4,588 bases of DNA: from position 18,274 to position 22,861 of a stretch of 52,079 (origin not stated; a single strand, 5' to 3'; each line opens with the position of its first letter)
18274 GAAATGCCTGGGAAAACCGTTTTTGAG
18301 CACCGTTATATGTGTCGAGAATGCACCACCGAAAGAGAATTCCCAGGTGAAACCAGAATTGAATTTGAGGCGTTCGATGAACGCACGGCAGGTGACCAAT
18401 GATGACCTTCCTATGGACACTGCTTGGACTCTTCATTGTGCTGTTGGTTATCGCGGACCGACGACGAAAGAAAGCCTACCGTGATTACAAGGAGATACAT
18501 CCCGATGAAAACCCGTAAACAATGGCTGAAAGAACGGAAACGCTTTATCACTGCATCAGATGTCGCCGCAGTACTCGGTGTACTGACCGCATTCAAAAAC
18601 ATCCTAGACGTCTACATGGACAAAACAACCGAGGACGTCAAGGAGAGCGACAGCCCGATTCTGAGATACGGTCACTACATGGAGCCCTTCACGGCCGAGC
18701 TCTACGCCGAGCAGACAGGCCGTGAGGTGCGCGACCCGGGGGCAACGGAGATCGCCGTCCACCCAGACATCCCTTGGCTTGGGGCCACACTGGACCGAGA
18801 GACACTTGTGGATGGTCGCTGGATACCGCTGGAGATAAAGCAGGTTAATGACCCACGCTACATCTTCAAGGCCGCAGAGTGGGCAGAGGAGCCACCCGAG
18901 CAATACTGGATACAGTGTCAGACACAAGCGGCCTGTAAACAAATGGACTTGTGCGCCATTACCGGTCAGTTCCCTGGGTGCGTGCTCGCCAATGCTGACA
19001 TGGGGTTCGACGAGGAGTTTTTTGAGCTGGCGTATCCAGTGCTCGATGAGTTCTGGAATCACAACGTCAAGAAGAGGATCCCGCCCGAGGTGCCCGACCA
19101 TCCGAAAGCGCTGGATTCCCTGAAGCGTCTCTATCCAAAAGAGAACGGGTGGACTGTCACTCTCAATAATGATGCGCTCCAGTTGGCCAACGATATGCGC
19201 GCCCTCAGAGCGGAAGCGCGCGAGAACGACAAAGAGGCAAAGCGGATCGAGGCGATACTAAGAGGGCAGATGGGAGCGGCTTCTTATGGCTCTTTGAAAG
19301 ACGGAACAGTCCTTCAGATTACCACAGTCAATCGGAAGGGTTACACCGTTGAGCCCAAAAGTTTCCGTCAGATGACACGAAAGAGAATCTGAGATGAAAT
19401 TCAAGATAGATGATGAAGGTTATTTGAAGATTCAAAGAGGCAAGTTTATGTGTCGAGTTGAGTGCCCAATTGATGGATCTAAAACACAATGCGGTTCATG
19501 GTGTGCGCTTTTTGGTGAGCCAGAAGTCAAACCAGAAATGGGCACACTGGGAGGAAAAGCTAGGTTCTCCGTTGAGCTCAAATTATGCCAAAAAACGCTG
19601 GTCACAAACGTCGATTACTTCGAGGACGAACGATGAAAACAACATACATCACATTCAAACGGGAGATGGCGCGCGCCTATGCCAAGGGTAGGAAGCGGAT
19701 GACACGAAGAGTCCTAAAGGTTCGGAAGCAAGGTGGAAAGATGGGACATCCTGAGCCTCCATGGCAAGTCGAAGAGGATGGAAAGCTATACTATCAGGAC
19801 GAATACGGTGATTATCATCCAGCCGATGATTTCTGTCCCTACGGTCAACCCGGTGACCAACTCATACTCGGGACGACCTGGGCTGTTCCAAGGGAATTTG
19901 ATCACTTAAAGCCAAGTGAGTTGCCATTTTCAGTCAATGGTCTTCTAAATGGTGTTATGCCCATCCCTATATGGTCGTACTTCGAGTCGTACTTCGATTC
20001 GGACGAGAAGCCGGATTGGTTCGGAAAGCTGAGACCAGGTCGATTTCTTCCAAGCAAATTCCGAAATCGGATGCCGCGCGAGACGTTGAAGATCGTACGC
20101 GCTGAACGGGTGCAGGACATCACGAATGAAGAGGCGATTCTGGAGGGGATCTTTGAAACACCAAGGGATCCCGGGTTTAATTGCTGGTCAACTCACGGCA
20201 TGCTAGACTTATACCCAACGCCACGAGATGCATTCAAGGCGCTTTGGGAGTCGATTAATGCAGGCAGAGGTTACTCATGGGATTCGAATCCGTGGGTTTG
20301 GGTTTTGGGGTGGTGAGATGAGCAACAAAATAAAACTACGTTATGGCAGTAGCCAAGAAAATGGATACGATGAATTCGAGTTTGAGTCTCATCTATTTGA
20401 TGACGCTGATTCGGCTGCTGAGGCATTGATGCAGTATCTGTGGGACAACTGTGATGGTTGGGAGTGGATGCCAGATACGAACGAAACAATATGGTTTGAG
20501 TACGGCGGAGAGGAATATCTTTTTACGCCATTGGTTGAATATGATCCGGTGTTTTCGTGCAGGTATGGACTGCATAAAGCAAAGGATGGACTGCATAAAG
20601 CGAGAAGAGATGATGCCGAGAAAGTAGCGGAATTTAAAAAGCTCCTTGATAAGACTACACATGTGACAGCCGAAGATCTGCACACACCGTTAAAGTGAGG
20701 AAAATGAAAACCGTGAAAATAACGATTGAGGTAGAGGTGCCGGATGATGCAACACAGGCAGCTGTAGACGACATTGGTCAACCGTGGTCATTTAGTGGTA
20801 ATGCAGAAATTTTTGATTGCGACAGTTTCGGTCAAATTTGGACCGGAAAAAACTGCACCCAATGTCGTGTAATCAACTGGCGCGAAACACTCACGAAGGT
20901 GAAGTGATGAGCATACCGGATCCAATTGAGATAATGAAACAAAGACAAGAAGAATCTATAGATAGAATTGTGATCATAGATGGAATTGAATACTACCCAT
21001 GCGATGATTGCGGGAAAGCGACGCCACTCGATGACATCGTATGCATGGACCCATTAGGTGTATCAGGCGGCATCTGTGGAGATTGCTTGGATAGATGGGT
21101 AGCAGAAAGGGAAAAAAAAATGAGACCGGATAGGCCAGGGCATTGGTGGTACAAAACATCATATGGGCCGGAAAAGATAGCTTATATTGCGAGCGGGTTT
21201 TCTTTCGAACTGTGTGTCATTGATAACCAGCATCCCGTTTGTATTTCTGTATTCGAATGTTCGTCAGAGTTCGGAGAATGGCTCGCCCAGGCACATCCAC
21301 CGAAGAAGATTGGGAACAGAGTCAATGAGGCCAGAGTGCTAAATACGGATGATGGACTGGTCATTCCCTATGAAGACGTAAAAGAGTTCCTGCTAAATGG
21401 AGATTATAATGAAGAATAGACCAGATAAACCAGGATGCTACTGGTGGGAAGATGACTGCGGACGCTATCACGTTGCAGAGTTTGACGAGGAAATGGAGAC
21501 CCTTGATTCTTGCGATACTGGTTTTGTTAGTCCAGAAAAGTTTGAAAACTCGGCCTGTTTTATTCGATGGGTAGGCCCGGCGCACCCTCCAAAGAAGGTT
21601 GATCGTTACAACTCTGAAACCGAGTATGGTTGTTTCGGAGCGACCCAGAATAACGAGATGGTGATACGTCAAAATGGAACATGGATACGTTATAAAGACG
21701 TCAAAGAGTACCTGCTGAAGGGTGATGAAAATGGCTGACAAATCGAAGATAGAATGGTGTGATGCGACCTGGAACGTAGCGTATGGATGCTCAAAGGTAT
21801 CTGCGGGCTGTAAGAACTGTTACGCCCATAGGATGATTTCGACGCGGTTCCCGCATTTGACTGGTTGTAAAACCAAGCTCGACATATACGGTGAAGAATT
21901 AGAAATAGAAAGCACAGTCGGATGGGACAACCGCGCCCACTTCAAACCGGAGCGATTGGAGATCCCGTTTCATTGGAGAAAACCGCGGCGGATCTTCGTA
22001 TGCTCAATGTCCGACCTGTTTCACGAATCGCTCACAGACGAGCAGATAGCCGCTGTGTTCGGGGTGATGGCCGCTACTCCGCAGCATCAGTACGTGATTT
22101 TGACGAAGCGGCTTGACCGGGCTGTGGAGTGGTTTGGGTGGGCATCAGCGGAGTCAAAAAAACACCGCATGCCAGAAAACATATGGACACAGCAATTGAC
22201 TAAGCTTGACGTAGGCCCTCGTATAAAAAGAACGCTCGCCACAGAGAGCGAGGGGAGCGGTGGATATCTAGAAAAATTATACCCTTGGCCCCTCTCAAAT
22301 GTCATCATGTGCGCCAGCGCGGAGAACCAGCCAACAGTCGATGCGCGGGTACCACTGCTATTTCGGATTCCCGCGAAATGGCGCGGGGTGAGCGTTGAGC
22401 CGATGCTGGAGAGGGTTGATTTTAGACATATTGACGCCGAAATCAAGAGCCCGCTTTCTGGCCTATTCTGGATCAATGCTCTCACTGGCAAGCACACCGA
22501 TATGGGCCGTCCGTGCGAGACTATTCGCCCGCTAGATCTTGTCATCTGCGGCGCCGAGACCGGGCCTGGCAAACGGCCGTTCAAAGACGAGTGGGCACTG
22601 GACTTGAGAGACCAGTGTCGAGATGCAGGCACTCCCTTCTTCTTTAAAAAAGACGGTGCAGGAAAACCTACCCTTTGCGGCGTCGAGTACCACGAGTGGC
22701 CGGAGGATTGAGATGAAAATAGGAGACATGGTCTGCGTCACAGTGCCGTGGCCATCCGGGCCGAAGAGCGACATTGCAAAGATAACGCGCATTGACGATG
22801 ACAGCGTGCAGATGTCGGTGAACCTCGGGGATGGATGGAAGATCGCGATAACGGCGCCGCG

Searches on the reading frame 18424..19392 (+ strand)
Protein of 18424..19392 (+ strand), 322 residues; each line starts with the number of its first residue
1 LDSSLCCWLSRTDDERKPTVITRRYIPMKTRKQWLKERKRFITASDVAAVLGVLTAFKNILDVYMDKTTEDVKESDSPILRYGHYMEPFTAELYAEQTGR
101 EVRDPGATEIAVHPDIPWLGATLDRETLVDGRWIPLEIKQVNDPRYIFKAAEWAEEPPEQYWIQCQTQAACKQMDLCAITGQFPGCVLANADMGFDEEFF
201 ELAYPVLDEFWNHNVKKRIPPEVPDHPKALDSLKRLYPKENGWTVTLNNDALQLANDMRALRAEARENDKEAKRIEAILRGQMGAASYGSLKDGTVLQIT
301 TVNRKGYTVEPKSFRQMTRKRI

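Call 51: search_protein_families(library=pfam, proteins=[window:18424-19392:+], max_evalue=0.001)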
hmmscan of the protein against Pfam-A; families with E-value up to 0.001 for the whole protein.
window:18424-19392:+ (322 aa): 1 family
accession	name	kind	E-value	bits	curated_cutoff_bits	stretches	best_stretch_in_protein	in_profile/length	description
PF09588.16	YqaJ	-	6.7e-23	82.1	22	1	33-171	1-146/150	YqaJ-like viral recombinase domain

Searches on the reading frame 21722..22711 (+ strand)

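Call 51: search_protein_families(library=pfam, proteins=[window:21722-22711:+], max_evalue=0.001)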
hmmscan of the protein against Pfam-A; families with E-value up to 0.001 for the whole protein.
window:21722-22711:+ (329 aa): 1 family
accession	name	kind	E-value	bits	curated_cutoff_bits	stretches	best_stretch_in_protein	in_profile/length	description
PF07505.17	DUF5131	-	8.2e-69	232.2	28.9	1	7-313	1-217/243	Protein of unknown function (DUF5131)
